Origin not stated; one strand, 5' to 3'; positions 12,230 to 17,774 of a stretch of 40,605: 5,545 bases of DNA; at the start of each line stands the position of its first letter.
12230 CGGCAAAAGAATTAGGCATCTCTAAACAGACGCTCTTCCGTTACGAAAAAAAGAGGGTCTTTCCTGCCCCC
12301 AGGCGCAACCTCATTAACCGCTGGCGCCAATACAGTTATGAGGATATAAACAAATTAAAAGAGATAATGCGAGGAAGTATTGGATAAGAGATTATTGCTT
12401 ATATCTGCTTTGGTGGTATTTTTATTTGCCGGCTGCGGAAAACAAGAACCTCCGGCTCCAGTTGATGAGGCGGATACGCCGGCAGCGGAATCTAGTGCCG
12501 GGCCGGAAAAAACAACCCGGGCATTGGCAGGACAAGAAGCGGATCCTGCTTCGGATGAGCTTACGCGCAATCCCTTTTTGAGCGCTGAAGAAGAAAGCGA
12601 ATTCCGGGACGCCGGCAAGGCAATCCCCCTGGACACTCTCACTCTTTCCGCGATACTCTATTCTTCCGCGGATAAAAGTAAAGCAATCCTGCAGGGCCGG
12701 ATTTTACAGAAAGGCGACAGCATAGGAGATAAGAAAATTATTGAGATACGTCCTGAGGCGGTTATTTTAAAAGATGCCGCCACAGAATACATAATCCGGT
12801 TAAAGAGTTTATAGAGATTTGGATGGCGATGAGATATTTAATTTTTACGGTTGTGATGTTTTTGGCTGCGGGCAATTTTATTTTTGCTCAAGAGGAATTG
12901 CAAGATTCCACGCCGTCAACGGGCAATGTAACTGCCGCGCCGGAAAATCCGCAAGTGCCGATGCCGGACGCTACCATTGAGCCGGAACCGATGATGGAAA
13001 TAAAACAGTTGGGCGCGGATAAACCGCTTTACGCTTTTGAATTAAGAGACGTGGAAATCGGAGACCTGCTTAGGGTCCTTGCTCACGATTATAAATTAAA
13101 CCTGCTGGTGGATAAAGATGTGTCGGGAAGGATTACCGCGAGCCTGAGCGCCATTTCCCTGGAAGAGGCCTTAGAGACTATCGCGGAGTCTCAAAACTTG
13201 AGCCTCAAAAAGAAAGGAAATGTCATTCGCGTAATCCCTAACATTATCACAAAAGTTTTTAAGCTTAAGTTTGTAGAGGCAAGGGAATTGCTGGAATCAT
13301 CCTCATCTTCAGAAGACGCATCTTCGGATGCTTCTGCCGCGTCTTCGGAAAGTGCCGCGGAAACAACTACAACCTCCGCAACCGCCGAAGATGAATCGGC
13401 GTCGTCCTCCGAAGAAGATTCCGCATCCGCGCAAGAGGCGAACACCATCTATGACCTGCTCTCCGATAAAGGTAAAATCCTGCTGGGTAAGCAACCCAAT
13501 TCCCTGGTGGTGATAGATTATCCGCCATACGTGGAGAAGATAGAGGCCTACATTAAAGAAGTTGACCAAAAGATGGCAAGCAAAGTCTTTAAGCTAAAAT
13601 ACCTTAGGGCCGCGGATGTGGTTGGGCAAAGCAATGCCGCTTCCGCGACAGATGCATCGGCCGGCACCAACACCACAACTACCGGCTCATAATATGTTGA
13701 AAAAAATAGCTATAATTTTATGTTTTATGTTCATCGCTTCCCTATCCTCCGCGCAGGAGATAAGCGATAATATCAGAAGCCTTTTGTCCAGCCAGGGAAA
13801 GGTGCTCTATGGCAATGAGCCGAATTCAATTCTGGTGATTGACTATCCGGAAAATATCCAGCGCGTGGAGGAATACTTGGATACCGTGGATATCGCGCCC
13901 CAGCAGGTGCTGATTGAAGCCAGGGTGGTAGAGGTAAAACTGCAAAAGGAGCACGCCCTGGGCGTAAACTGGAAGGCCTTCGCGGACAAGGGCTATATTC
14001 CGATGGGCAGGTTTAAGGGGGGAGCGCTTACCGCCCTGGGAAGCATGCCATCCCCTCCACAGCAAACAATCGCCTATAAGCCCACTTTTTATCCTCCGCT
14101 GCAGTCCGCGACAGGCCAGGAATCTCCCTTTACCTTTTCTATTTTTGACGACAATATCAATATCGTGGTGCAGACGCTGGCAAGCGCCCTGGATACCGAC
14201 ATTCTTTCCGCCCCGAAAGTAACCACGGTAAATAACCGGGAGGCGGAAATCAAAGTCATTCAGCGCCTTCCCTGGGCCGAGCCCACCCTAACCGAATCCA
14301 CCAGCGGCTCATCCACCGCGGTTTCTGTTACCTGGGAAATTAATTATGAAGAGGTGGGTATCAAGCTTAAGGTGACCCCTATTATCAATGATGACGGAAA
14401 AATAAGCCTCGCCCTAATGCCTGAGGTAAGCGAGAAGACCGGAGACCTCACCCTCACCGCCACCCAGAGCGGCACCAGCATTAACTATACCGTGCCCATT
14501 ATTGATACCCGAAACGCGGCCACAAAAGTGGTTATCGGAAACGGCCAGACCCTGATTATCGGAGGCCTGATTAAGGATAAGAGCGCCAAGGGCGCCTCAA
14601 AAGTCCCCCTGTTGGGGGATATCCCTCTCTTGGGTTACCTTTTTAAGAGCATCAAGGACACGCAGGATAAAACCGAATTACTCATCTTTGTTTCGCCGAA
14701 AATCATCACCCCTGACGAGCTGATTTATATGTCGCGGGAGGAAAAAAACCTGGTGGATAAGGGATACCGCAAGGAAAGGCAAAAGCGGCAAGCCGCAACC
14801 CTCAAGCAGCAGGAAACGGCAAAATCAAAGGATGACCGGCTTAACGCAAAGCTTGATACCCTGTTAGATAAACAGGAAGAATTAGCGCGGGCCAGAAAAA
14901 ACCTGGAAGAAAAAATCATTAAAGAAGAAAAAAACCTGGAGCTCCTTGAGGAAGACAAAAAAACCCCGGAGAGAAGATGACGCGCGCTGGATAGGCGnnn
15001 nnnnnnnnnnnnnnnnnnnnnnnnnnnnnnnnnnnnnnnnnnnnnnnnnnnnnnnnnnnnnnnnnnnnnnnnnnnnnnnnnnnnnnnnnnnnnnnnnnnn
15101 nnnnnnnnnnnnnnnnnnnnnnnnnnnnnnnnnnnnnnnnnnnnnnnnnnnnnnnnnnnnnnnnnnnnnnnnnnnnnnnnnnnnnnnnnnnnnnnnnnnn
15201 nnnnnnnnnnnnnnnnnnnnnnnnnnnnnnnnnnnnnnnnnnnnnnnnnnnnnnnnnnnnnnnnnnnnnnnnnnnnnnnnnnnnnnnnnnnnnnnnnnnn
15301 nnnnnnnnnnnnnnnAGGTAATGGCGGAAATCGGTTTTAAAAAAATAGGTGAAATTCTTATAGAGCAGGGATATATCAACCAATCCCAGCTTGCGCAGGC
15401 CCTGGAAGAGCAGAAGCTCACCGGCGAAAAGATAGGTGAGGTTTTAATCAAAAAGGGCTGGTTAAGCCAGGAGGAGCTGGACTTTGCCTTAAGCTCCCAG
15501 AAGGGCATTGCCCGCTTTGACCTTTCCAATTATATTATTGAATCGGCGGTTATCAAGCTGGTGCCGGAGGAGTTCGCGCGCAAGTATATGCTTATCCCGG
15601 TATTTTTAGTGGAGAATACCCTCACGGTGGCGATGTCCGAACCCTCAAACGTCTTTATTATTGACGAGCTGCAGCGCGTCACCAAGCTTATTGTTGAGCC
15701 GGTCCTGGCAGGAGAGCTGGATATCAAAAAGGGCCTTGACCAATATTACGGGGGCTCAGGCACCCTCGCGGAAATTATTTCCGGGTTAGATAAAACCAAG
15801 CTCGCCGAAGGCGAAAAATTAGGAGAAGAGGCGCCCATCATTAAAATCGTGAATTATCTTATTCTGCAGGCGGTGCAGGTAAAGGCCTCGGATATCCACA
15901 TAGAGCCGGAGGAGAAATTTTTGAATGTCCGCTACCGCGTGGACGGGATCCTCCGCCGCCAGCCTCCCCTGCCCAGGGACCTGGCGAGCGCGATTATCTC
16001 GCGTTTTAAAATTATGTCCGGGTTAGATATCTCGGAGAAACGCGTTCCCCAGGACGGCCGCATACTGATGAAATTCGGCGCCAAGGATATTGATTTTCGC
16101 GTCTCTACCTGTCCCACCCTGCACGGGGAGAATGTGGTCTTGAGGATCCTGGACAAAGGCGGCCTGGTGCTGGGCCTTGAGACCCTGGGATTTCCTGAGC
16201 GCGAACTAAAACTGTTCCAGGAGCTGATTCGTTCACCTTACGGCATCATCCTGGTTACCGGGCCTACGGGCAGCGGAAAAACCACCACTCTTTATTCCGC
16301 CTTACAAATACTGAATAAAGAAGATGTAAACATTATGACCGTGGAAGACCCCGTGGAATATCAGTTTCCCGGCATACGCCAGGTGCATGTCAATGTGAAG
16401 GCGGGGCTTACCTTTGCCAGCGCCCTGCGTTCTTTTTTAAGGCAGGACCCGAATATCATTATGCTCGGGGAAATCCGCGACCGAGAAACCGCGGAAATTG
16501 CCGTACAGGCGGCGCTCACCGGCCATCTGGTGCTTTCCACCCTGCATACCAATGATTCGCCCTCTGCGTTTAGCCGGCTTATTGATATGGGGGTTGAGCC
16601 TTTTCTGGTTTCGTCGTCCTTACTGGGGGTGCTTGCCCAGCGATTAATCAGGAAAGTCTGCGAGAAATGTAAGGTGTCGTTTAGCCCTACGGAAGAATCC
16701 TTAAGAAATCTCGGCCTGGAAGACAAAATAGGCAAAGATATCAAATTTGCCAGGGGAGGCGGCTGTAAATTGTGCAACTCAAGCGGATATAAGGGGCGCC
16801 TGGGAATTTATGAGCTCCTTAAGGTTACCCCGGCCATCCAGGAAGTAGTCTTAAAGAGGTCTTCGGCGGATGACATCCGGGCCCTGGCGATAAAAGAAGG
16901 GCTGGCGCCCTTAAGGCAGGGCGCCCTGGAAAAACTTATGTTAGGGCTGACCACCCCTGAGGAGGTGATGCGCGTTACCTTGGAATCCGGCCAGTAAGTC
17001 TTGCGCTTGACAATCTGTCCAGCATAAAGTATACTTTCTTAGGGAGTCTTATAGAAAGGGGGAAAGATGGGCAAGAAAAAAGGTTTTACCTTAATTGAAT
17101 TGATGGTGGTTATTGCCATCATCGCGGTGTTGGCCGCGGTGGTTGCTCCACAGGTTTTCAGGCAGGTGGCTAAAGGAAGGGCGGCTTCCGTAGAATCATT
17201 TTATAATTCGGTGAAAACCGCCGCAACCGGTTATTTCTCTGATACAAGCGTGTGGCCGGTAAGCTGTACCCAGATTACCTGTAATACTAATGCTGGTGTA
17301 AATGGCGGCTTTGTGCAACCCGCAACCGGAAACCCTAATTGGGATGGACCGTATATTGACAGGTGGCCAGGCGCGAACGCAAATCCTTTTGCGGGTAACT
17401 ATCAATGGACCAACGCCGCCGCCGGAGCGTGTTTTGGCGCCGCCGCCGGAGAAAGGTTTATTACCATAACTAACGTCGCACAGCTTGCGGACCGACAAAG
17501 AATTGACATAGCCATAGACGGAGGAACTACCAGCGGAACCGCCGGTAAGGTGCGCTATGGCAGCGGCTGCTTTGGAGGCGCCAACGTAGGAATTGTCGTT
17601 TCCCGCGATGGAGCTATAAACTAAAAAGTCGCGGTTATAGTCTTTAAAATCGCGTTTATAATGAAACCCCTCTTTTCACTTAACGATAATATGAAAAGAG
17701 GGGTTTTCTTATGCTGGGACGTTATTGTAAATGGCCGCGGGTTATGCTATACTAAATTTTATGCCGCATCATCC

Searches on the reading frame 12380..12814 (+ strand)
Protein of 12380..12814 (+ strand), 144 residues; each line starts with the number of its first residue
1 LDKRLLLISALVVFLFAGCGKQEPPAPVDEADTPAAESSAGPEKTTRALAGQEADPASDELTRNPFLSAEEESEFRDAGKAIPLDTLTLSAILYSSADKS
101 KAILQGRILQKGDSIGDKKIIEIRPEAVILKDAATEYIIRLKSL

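Call 6: search_protein_families(library=pfam, proteins=[window:12380-12814:+], max_evalue=0.01)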
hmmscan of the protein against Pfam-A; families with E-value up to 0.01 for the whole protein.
window:12380-12814:+ (144 aa): 2 families
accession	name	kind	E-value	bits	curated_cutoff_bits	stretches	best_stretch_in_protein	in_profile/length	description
PF23862.1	CdsD_C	-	2.6e-05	24.6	27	1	101-137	17-53/56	CdsD C-terminal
PF16537.11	T2SSB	-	6e-05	23.1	28.4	1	86-131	3-50/60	Type II secretion system protein B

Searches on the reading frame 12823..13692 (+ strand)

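Call 6: search_protein_families(library=pfam, proteins=[window:12823-13692:+], max_evalue=0.01)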
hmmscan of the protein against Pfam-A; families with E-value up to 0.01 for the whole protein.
window:12823-13692:+ (289 aa): 5 families
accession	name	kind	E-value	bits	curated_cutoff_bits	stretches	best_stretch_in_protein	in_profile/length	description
PF03958.22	Secretin_N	-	2.4e-07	31.3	28.2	1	143-250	1-66/69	Bacterial type II/III secretion system short domain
PF07660.19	STN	-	2.9e-06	27.4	28.4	1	92-139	1-51/52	Secretin and TonB N terminus short domain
PF21827.1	New_glue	-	0.0008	19.5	31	0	151-201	20-68/94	New glue protein family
PF16344.10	FecR_C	-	0.0041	17.6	24.4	1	72-136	2-69/70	FecR, C-terminal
PF21305.2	type_II_gspD_N0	-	0.0094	16.2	27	0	74-119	3-49/71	GspD-like, N0 domain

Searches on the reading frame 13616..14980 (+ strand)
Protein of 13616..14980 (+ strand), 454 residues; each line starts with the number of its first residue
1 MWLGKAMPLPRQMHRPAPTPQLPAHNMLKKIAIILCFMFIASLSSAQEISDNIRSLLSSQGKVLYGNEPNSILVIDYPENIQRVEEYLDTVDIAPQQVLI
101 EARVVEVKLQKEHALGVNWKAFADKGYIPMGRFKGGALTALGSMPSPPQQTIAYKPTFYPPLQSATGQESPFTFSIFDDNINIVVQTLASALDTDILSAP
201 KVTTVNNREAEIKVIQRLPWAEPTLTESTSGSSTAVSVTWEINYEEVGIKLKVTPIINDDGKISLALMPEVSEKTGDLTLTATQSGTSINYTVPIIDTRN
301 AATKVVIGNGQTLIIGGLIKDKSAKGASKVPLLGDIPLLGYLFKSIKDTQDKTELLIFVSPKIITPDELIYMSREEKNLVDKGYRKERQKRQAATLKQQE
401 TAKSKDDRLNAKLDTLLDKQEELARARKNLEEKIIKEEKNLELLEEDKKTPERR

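Call 7: search_protein_families(library=pfam, proteins=[window:13616-14980:+], max_evalue=0.01)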
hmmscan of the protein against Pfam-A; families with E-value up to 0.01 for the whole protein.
window:13616-14980:+ (454 aa): 2 families
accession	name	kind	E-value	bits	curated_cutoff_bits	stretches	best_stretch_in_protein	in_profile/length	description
PF00263.26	Secretin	-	3.7e-47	160.5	27.5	1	191-364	5-168/169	Bacterial type II and III secretion system protein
PF03958.22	Secretin_N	-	5.2e-06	27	28.2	1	45-97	10-69/69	Bacterial type II/III secretion system short domain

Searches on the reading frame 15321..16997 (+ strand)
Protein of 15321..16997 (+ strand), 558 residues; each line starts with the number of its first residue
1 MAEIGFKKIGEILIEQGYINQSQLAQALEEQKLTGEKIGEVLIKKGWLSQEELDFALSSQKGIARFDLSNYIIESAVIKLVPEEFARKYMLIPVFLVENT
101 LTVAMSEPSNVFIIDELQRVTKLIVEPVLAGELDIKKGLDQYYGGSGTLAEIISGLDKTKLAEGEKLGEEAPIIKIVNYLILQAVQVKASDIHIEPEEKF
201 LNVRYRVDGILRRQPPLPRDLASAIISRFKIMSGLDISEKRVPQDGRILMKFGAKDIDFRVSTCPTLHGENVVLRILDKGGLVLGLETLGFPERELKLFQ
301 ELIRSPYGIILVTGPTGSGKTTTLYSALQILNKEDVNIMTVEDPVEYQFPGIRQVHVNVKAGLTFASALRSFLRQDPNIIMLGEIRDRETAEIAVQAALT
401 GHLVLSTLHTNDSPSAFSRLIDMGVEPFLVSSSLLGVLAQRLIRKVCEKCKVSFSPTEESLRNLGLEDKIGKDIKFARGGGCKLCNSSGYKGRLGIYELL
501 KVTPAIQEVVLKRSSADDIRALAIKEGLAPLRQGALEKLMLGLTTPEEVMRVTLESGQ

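Call 7: search_protein_families(library=pfam, proteins=[window:15321-16997:+], max_evalue=0.01)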
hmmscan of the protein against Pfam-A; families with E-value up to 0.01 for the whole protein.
window:15321-16997:+ (558 aa): 10 families
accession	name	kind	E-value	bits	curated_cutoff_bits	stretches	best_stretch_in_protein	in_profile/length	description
PF00437.27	T2SSE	-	5.8e-137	456.7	24.9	1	169-551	4-370/370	Type II/IV secretion system protein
PF05157.20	MshEN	-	8.9e-20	70.9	23.1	1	62-147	2-88/90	MshEN domain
PF13401.12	AAA_22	-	4.5e-06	27.4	27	1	306-362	4-44/130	AAA domain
PF13173.12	AAA_14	-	3.8e-05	24.1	27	1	309-397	4-83/129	AAA domain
PF13191.12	AAA_16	-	0.00013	23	32.6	1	296-403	9-112/167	AAA ATPase domain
PF25199.1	nSTAND_NTPase5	-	0.00024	21.4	34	1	304-348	38-83/145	Novel STAND NTPase 5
PF13604.12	AAA_30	-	0.001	19.3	27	1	298-338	9-49/191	AAA domain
PF01637.24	ATPase_2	-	0.0011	19.2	33.2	1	293-336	5-49/225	ATPase domain predominantly from Archaea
PF10415.14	FumaraseC_C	-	0.0021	18.9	32.5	0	34-59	24-49/54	Fumarase C C-terminus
PF13245.12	AAA_19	-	0.0063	17.1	25.1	0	308-335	12-39/134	AAA domain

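Call 18: search_protein_families(library=ncbifam, proteins=[window:15321-16997:+], max_evalue=0.01)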
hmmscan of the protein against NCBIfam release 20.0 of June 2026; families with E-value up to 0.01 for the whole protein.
window:15321-16997:+ (558 aa): 26 families (the best 25 are shown)
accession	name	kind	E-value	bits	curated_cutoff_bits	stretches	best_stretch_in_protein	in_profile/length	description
TIGR02538.1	type_IV_pilB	equivalog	4.4e-197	656.1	675.65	1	8-554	1-563/564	type IV-A pilus assembly ATPase PilB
TIGR02533.1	type_II_gspE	equivalog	3.4e-178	593.2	630.25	1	79-553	2-486/486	type II secretion system ATPase GspE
NF053534.1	T4PilAsmATPsTfpB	equivalog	9.4e-143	476.6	850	1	44-553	59-582/584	type IV pilus assembly ATPase TfpB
NF007755.0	PRK10436.1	equivalog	4.8e-131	437.6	617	1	85-553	13-459/465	type II secretion system protein GspE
NF041000.1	ATPase_ComGA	equivalog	5.3e-78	261.7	300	1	180-444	3-266/267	competence type IV pilus ATPase ComGA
TIGR01420.1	pilT_fam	subfamily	6e-56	190.1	319.1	1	179-453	4-278/343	PilT/PilU family type 4a pilus ATPase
TIGR02525.1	plasmid_TraJ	equivalog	5.4e-26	91.4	368.3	1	295-423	138-272/372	plasmid transfer ATPase TraJ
TIGR02524.1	dot_icm_DotB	equivalog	7.9e-19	68.1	463.3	1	303-421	130-257/358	Dot/Icm type IV secretion system ATPase DotB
NF053729.1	c-di-GMP_motif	domain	1.1e-18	66.8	38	1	8-60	1-53/53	cyclic di-GMP-binding domain-containing protein, MshE-related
NF008411.1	PRK11234.1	equivalog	3.5e-18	65.4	1170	1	7-147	482-621/723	cyclic di-3',5'-guanylate-activated glycosyltransferase NfrB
NF012033.0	PRK15489.1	equivalog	1.8e-17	62.8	537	1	7-168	491-652/703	glycosyl transferase family protein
NF058587.1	archaellum_moto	equivalog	2.6e-17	62.8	550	1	310-421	278-394/527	archaellum flagellar ATPase motor FlaI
TIGR02788.1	VirB11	equivalog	1.3e-15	57.2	249.95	1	310-424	147-266/308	P-type DNA transfer ATPase VirB11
TIGR02782.1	TrbB_P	equivalog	6.1e-13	48.7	304.55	1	300-421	130-253/303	P-type conjugative transfer ATPase TrbB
TIGR03819.1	heli_sec_ATPase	hypoth_equivalog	3.8e-11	42.8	373.15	1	291-424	163-301/340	TadA family conjugal transfer-associated ATPase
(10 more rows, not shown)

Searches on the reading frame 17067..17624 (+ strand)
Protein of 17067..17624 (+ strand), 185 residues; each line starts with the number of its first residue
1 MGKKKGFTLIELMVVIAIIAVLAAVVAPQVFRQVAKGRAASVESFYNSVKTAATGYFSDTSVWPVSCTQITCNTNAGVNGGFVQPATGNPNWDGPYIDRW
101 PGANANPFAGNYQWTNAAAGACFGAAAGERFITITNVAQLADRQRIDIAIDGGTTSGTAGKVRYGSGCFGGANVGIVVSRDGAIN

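Call 7: search_protein_families(library=pfam, proteins=[window:17067-17624:+], max_evalue=0.01)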
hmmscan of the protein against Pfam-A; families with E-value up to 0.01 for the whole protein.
window:17067-17624:+ (185 aa): 2 families
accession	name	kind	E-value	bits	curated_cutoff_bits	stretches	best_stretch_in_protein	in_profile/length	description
PF07963.17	N_methyl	-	7.4e-10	38.4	21.2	1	1-26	1-26/27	Prokaryotic N-terminal methylation motif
PF22434.1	PilW_C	-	1.3e-05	25.4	27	1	34-68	2-36/128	PilW, C-terminal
